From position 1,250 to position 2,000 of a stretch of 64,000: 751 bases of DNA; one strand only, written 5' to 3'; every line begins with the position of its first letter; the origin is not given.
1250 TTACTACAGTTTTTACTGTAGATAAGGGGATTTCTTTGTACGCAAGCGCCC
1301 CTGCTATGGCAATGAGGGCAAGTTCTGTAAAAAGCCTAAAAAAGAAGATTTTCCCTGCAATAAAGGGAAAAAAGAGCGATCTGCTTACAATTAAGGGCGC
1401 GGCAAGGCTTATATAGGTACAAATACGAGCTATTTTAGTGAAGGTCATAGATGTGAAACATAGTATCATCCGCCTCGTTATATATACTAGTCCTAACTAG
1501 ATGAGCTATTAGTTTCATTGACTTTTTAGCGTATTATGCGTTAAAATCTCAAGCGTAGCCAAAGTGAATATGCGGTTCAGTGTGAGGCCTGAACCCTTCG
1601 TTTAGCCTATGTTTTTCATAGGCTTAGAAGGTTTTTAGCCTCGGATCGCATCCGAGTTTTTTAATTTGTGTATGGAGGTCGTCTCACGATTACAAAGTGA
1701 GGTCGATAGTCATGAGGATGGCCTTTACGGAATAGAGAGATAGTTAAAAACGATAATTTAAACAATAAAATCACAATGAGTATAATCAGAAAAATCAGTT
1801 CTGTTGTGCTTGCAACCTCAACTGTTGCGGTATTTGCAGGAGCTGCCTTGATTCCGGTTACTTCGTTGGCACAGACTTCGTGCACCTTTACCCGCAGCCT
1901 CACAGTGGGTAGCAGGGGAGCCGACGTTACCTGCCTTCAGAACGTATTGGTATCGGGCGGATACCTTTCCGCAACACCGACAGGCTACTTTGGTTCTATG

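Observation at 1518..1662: Promoter plus a roughly 108 nt triple-hairpin leader or small RNA ending in an intrinsic terminator, upstream of the S-layer-like gene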

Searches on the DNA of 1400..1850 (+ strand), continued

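Call 66: search_rna_families(sources=[L134, L144, L161, L189, L123, L188, L169, L132, L179, L200, L157, L095, L091], threshold=evalue, max_evalue=10, show_alignments=2)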
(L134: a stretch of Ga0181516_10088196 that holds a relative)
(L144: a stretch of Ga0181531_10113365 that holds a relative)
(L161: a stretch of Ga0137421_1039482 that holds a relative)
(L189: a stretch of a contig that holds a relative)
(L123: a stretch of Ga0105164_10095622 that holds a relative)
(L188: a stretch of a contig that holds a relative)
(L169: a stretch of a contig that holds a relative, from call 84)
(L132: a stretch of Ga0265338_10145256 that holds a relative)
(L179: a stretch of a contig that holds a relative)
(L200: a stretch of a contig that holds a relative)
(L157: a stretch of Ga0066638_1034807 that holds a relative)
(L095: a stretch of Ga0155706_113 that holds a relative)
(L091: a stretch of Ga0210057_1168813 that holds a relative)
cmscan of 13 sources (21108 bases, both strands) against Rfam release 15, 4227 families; matches with E-value up to 10: 16.
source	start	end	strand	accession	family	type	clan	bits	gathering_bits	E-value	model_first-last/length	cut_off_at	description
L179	2137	2177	+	RF03355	mir-2008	Gene; miRNA;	-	31.3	93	0.0053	1-85/85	no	mir-2008 microRNA precursor family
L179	2134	2180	+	RF00925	MIR1027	Gene; miRNA;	-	29.4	150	0.015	47-97/142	no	MIR1027 microRNA precursor family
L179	2133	2184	-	RF02325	TtnuHACA18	Gene; snRNA; snoRNA; HACA-box;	-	28.8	100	0.86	69-120/130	no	Tetrahymena snoRNA TtnuHACA18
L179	2120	2190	+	RF04011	mir-8515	Gene; miRNA;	-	28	100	0.15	1-92/92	no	mir-8515 microRNA precursor family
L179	2134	2180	-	RF04011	mir-8515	Gene; miRNA;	-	26.7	100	0.31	17-76/92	no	mir-8515 microRNA precursor family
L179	2128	2184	-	RF01015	mir-885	Gene; miRNA;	-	24.6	66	0.31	1-74/74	no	mir-885 microRNA precursor family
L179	2089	2195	-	RF01859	Phe_leader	Cis-reg; leader;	-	22.7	55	8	1-125/125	no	Phenylalanine leader peptide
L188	1337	1391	-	RF03006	M23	Gene; sRNA;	-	22.4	41.2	2.5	1-53/53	no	M23 RNA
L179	720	794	-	RF00513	Trp_leader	Cis-reg; leader;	-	21.9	41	2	1-100/100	no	Tryptophan operon leader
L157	30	67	+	RF01343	CRISPR-DR33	Gene; CRISPR;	-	20.8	39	2.7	1-37/37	no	CRISPR RNA direct repeat element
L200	348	453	-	RF04148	MIR844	Gene; miRNA;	-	20.5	70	4.6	1-114/114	no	MIR844 microRNA precursor family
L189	694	776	+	RF01172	sn2343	Gene; snRNA; snoRNA; CD-box;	-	20.1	60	1.7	1-78/78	no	Small nucleolar RNA sn2343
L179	2133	2181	+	RF03177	mir-2067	Gene; miRNA;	-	20.1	70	9.1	1-72/72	no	mir-2067 microRNA precursor family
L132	97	123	+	RF01340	CRISPR-DR29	Gene; CRISPR;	-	19.9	39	5.4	1-37/37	no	CRISPR RNA direct repeat element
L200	1944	2014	+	RF01952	SOX2OT_exon2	Gene; lncRNA;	-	17.1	45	6.8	1-69/69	no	SOX2 overlapping transcript exon 2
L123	128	210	-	RF02837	anti-hemB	Gene; sRNA;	-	17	49.5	8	1-81/81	no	Burkholderia RNA 7 (anti-hemB)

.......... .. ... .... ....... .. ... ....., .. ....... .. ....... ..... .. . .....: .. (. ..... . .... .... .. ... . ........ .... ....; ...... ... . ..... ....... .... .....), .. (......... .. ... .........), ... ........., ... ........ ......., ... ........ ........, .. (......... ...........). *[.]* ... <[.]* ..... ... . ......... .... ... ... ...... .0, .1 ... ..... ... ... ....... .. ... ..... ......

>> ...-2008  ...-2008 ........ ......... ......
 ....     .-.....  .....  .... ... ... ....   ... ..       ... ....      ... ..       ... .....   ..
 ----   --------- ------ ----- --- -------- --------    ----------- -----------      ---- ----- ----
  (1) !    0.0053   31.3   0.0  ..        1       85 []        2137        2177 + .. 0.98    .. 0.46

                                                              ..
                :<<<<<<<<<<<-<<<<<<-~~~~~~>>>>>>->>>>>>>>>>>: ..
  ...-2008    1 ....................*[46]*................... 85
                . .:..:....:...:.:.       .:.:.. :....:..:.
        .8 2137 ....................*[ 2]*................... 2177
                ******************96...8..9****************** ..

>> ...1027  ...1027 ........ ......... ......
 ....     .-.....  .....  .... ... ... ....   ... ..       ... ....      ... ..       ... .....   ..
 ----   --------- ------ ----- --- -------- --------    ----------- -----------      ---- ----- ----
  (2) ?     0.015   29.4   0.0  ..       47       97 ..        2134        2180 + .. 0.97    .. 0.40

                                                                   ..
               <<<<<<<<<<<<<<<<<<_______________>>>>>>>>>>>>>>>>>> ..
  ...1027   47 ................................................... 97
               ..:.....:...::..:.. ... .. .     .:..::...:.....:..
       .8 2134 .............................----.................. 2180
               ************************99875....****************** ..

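Call 84: search_with_rna_model(model_id=R1, sources=[L088, L089, L090, L091, L092, L093, L094, L095, L096, L097, L098, L099, L100, L101, L102, L103, L104, L105, L106, L107, L108, L109, L110, L111, L112, L113, L114, L115, L116, L117, L118, L119, L120, L121, L122, L123, L124, L125, L126, L127, L128, L129, L130, L131, L132, L133, L134, L135, L136, L137, L138, L139, L140, L141, L142, L143, L144, L145, L146, L147, L148, L149, L150, L151, L152, L153, L154, L155, L156, L157, L158, L159, L160, L161, L162, L163, L164, L165, L166, L167, L168, L169, L170, L171, L172, L173, L174, L175, L176, L177, L178, L179, L180, L181, L182, L183, L184, L185, L186, L187], max_evalue=0.001, make_alignment=true)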
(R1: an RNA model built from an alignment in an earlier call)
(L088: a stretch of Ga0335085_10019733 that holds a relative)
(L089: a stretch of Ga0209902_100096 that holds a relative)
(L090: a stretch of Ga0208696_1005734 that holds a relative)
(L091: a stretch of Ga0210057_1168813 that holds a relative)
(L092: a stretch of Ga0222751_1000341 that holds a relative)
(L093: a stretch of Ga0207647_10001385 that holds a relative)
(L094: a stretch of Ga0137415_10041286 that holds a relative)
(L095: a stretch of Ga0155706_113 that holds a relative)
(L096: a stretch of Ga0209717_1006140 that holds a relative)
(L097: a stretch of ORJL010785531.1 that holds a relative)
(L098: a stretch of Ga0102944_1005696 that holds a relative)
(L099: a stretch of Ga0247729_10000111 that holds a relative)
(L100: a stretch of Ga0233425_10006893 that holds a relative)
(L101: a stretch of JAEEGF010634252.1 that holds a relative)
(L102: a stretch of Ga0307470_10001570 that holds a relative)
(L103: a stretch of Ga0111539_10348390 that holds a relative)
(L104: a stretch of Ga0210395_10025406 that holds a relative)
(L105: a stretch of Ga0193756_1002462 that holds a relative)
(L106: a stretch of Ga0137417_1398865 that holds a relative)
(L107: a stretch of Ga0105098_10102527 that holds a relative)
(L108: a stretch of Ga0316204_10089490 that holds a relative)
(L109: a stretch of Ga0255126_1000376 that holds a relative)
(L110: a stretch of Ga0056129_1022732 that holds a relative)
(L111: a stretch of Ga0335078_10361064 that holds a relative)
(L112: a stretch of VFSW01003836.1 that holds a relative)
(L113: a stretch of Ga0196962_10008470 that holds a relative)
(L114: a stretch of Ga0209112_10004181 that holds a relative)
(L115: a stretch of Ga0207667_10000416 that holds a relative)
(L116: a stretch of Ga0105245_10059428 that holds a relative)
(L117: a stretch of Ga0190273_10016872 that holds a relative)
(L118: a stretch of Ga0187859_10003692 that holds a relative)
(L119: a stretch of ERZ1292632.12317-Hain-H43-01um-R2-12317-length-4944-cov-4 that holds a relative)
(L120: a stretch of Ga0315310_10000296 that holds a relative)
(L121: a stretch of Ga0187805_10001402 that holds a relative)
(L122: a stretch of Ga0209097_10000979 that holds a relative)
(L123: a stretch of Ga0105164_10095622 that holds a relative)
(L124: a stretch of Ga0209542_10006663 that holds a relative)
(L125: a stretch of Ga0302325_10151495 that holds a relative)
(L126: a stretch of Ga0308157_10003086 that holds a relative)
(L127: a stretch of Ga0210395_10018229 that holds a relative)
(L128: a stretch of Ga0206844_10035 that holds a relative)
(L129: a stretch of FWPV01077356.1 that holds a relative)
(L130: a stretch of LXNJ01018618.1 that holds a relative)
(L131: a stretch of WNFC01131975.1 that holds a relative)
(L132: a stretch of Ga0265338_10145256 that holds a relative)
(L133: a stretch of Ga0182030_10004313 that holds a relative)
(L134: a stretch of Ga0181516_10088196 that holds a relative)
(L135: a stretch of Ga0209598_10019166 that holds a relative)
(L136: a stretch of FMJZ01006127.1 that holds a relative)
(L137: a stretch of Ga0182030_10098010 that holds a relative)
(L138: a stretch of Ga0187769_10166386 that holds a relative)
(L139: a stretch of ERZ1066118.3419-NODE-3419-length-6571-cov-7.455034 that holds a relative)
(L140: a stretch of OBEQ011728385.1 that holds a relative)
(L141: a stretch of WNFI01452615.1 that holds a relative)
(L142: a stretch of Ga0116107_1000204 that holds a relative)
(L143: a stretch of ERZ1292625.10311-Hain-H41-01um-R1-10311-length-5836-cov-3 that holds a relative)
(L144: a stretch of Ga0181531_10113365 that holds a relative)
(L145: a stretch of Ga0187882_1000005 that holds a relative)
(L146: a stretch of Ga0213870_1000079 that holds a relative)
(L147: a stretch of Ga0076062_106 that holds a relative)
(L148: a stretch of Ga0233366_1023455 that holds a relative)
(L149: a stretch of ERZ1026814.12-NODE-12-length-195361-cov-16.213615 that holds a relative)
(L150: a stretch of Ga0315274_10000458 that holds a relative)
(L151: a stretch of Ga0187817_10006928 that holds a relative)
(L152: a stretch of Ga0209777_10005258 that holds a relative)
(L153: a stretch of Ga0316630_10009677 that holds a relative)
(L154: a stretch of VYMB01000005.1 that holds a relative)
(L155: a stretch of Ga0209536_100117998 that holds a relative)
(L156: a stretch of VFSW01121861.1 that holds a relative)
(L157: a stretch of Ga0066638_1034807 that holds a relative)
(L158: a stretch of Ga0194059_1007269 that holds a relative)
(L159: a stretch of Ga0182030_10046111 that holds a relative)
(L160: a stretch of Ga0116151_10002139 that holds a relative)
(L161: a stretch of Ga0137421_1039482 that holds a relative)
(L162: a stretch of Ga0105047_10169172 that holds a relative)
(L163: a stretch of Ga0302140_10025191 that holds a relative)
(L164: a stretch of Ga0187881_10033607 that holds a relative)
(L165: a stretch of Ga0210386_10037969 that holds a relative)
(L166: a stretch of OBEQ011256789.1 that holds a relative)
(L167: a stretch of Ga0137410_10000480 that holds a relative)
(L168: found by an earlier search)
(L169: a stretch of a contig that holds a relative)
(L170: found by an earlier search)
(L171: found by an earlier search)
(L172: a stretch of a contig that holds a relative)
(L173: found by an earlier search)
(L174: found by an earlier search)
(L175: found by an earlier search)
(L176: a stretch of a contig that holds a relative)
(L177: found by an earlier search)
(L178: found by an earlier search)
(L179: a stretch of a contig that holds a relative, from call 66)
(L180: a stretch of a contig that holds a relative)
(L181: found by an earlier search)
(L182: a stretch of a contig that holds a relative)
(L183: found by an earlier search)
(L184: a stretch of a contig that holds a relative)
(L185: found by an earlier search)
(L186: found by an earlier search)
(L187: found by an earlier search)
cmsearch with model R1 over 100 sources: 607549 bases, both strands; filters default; matches with E-value up to 0.001: 41.
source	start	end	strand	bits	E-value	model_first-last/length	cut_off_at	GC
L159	6557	6661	+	74.9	7.1e-17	1-98/98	no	0.47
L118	2074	2176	+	71.8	4.6e-16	1-98/98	no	0.42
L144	231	334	-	71.4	6.2e-16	1-98/98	no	0.47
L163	1497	1601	-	71.2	6.7e-16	1-98/98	no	0.41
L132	497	609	-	70.9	8.2e-16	1-98/98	no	0.42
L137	3900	4009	+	69.9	1.5e-15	1-98/98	no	0.47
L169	993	1094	-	69.7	1.8e-15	1-98/98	no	0.4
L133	7319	7428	+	67.3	7.8e-15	1-98/98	no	0.42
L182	1190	1298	+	66.8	1.1e-14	1-98/98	no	0.46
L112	492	603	+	66.1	1.6e-14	1-98/98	no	0.49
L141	2341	2432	-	63.5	8.4e-14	1-98/98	no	0.54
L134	1328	1444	+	63.4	9e-14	1-98/98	no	0.42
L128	5082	5167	-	62.8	1.3e-13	1-98/98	no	0.48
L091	618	746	+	59.9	7.8e-13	1-98/98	no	0.38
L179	723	860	-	55.6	1.1e-11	1-98/98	no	0.39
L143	1075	1235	+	54.8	1.8e-11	1-98/98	no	0.43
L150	11392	11468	-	54.5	2.2e-11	1-98/98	no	0.43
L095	455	596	-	53.1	5.1e-11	1-98/98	no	0.46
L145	651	782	-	52.9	5.9e-11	1-98/98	no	0.47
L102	5048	5165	+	52.3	8.6e-11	1-98/98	no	0.49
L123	132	256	-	52.1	9.9e-11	1-98/98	no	0.5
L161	138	227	-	51.6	1.3e-10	1-98/98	no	0.47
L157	1035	1175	-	49.1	6.3e-10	1-98/98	no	0.4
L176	979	1094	-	48.3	1e-09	1-98/98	no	0.64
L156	123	202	-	47.8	1.4e-09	1-98/98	no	0.5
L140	252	396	-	47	2.3e-09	1-98/98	no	0.43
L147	2234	2314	+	46.1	4.1e-09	1-98/98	no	0.51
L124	7665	7813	+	46.1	4.1e-09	1-98/98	no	0.28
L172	6850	6998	-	46.1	4.1e-09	1-98/98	no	0.28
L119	2584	2710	+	44.4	1.2e-08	1-98/98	no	0.45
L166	303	441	+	44.2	1.3e-08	1-98/98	no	0.39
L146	1490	1645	-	42.2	4.6e-08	1-98/98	no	0.45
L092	9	146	+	41.4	7.3e-08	1-98/98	no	0.46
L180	9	55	-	36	2.1e-06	1-98/98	no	0.45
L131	3350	3422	+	32.9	1.4e-05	1-98/98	no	0.47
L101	5275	5371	-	31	4.7e-05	1-98/98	no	0.31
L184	1624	1761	+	30.6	6.1e-05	1-98/98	no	0.54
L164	2609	2632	+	27.9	0.00033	1-24/98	3'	0.54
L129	1286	1364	+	27.2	0.00051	1-98/98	no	0.52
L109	2870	2917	-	26.9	0.0006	1-98/98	no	0.46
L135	833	880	+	26.9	0.0006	1-98/98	no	0.46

Alignment A7: 41 matches aligned to the model, 247 columns, each read 5' to 3' on its own strand. Consensus structure (alignment columns), stored with it:
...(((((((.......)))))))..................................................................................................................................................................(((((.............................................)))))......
